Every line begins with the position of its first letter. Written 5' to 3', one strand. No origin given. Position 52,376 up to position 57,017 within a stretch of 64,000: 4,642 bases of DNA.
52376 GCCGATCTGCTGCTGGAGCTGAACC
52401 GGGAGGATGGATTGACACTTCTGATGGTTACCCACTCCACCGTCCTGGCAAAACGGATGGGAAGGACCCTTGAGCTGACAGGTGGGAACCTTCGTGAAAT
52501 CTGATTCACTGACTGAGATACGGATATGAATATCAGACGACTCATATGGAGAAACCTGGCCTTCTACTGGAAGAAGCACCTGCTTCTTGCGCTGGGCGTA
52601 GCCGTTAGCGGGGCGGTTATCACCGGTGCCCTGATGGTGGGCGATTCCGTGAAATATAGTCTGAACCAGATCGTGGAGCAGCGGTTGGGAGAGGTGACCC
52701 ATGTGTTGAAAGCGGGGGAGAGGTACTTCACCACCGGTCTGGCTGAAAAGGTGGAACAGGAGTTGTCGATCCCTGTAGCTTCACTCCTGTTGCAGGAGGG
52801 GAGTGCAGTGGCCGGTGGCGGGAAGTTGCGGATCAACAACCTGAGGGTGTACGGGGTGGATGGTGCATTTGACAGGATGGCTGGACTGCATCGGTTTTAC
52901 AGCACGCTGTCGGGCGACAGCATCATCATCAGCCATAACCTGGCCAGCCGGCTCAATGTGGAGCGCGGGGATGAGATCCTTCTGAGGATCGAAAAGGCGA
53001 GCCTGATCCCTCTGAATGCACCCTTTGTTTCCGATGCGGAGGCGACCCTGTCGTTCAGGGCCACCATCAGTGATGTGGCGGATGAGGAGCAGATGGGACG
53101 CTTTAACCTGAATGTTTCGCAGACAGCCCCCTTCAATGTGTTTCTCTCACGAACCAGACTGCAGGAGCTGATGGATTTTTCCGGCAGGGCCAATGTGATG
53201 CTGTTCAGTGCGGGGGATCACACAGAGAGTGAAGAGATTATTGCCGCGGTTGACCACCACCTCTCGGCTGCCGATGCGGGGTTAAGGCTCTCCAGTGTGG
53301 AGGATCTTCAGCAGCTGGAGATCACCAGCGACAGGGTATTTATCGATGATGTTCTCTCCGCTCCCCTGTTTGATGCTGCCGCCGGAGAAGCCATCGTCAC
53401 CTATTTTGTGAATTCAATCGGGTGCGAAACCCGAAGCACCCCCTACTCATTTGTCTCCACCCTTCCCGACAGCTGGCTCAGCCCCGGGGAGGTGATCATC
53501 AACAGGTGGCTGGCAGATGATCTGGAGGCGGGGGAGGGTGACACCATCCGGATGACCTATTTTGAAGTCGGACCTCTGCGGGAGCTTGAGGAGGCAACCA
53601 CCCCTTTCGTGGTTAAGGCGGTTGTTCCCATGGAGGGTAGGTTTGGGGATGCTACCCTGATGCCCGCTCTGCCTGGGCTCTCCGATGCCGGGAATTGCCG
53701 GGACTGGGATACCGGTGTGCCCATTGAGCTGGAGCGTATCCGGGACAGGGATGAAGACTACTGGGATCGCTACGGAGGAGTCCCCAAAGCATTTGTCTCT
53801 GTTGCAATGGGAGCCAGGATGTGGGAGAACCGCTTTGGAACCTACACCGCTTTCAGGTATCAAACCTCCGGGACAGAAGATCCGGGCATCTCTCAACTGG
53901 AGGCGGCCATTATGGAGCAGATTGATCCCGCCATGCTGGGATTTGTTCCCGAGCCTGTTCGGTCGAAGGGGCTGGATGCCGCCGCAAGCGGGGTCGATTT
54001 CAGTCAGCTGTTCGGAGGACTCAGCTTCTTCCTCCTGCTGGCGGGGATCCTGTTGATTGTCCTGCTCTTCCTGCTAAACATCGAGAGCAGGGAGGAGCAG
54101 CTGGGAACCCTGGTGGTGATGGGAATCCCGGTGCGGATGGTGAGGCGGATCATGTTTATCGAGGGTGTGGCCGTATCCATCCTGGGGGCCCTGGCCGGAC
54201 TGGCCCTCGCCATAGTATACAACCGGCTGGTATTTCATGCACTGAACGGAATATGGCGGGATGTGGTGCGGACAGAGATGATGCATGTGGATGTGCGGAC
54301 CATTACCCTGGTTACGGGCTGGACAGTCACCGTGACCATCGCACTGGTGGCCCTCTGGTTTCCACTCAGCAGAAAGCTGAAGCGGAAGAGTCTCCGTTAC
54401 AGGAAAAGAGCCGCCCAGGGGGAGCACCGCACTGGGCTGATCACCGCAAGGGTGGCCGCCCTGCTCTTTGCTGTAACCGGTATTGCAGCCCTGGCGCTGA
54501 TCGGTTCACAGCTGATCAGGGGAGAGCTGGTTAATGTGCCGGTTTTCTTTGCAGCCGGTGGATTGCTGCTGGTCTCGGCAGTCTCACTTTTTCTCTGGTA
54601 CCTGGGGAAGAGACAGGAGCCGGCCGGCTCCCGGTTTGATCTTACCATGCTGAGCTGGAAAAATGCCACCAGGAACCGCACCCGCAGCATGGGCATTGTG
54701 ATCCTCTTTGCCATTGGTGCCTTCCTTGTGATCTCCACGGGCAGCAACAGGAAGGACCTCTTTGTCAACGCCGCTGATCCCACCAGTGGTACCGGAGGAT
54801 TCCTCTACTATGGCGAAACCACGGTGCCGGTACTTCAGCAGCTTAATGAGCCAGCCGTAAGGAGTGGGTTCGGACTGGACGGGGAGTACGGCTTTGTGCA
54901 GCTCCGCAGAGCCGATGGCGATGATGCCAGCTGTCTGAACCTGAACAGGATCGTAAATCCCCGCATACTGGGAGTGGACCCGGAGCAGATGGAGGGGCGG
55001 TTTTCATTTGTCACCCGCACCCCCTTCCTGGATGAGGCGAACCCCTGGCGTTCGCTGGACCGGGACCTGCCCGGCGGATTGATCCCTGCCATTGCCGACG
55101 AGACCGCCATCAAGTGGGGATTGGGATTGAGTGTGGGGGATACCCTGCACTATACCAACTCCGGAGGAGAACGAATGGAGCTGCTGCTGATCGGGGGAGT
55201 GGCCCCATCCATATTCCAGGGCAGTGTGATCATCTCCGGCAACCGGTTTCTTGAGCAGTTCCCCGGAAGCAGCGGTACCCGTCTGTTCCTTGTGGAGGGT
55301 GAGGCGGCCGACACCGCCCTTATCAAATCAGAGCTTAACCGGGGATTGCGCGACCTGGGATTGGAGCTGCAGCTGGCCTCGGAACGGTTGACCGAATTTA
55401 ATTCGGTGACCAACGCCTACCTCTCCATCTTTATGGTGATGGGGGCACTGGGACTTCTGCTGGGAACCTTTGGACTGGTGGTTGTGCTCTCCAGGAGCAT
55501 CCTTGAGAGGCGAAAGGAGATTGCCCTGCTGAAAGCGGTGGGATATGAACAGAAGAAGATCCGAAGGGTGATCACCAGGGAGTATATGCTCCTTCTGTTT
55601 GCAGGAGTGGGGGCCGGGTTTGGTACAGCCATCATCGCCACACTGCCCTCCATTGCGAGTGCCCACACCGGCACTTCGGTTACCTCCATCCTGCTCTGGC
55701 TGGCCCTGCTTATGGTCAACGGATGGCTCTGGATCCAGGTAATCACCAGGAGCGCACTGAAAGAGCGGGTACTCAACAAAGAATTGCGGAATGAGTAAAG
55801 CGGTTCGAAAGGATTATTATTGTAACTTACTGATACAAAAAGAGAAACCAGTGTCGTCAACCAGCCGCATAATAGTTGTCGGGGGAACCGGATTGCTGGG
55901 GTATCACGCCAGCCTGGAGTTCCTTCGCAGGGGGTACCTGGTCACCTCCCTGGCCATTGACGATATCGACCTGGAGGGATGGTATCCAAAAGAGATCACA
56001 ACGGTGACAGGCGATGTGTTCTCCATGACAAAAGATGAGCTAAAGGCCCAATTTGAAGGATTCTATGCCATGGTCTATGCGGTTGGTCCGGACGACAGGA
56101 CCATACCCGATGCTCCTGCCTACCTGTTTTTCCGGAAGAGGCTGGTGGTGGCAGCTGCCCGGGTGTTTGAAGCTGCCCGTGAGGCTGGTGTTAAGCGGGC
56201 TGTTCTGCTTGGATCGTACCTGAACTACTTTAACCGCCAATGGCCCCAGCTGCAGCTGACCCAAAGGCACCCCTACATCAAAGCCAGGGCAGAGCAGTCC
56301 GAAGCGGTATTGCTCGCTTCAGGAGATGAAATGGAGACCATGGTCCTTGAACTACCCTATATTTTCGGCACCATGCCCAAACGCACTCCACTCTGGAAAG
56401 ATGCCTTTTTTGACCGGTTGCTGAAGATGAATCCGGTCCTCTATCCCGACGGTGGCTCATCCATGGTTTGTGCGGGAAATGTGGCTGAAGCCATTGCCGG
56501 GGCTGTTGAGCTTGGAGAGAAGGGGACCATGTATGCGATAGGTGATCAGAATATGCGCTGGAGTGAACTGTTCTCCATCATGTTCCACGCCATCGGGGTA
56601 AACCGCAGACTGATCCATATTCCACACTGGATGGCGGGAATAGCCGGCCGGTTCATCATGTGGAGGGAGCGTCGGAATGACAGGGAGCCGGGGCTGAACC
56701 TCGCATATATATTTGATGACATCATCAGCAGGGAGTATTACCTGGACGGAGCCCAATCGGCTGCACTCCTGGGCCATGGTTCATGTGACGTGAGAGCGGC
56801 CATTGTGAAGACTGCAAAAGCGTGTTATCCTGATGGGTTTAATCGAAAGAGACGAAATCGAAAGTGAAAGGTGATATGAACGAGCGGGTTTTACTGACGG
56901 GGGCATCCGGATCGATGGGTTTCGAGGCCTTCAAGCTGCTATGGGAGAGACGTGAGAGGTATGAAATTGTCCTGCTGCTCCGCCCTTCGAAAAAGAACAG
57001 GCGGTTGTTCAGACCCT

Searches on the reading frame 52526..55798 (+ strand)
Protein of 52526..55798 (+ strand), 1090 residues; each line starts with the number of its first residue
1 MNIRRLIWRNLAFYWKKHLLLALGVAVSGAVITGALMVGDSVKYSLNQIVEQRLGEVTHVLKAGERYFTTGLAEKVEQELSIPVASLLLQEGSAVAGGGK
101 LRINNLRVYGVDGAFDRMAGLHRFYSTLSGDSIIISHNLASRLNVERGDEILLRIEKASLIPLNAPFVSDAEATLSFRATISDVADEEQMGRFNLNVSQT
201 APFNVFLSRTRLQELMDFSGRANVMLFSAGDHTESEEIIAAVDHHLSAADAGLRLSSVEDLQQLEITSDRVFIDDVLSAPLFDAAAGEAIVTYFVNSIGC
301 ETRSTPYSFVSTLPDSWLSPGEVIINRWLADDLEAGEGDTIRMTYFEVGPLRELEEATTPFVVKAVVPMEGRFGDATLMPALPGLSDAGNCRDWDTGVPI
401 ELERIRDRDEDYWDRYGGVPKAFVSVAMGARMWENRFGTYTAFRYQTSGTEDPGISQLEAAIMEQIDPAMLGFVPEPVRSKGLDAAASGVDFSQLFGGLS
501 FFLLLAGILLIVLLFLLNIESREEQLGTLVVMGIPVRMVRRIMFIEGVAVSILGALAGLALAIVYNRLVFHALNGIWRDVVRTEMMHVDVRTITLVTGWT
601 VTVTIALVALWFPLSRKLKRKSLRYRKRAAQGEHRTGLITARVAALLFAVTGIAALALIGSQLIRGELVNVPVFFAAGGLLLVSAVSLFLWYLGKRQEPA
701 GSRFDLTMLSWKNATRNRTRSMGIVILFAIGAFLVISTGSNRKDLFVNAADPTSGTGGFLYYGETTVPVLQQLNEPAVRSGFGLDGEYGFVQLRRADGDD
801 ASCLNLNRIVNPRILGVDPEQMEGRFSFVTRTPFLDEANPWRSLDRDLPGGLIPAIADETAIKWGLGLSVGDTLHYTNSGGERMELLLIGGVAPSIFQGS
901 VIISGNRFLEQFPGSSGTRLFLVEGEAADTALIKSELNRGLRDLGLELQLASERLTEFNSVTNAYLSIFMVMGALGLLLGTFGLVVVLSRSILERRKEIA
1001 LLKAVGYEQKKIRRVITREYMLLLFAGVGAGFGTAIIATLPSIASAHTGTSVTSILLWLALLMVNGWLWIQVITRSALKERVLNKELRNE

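Call 9: search_protein_families(library=pfam, proteins=[window:52526-55798:+], max_evalue=0.0001)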
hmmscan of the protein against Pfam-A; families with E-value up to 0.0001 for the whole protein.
window:52526-55798:+ (1090 aa): 2 families
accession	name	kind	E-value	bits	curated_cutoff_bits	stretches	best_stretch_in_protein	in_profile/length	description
PF02687.27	FtsX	-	6.4e-20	71.8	25.5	2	970-1064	1-102/120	FtsX-like permease C-terminal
PF12704.14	MacB_PCD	-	2.4e-08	34.9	27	1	20-243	3-205/207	MacB-like periplasmic core domain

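Call 27: search_protein_families(library=ncbifam, proteins=[window:52526-55795:+], max_evalue=0.001)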
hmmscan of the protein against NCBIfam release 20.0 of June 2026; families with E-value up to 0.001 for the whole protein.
window:52526-55795:+ (1090 aa): 4 families
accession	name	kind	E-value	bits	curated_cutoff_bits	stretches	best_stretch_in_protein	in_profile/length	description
TIGR03434.1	ADOP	subfamily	4e-13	48.4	622.3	2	953-1039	665-751/803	ADOP family duplicated permease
TIGR02212.1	lolCE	equivalog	1.1e-06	27.9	362.45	0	508-613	281-395/411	lipoprotein-releasing ABC transporter permease subunit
NF008076.0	PRK10814.1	exception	4.1e-05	22.8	473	0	499-617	271-387/399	lipoprotein-releasing ABC transporter permease subunit LolC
TIGR01185.1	devC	equivalog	8e-05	21.8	290.35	1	964-1038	256-330/380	ABC transporter permease DevC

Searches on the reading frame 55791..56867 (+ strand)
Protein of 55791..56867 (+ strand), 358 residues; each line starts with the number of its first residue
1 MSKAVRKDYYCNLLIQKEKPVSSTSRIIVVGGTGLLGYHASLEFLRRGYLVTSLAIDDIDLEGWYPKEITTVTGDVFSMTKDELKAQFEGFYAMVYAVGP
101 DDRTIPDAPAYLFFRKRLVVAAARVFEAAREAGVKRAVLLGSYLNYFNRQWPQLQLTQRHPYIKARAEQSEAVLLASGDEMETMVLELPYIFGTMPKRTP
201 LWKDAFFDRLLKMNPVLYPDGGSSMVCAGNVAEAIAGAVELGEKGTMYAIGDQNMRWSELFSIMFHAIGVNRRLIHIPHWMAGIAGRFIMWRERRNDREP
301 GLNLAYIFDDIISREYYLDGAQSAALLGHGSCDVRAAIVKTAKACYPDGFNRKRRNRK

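Call 9: search_protein_families(library=pfam, proteins=[window:55791-56867:+], max_evalue=0.0001)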
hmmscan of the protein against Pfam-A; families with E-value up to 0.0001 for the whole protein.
window:55791-56867:+ (358 aa): 2 families
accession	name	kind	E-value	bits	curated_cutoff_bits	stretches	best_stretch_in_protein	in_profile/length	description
PF13460.12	NAD_binding_10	-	1.2e-08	35.5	27.2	1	31-174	1-131/184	NAD(P)H-binding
PF01370.27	Epimerase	-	1.5e-06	28.2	20.9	1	27-251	1-240/240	NAD dependent epimerase/dehydratase family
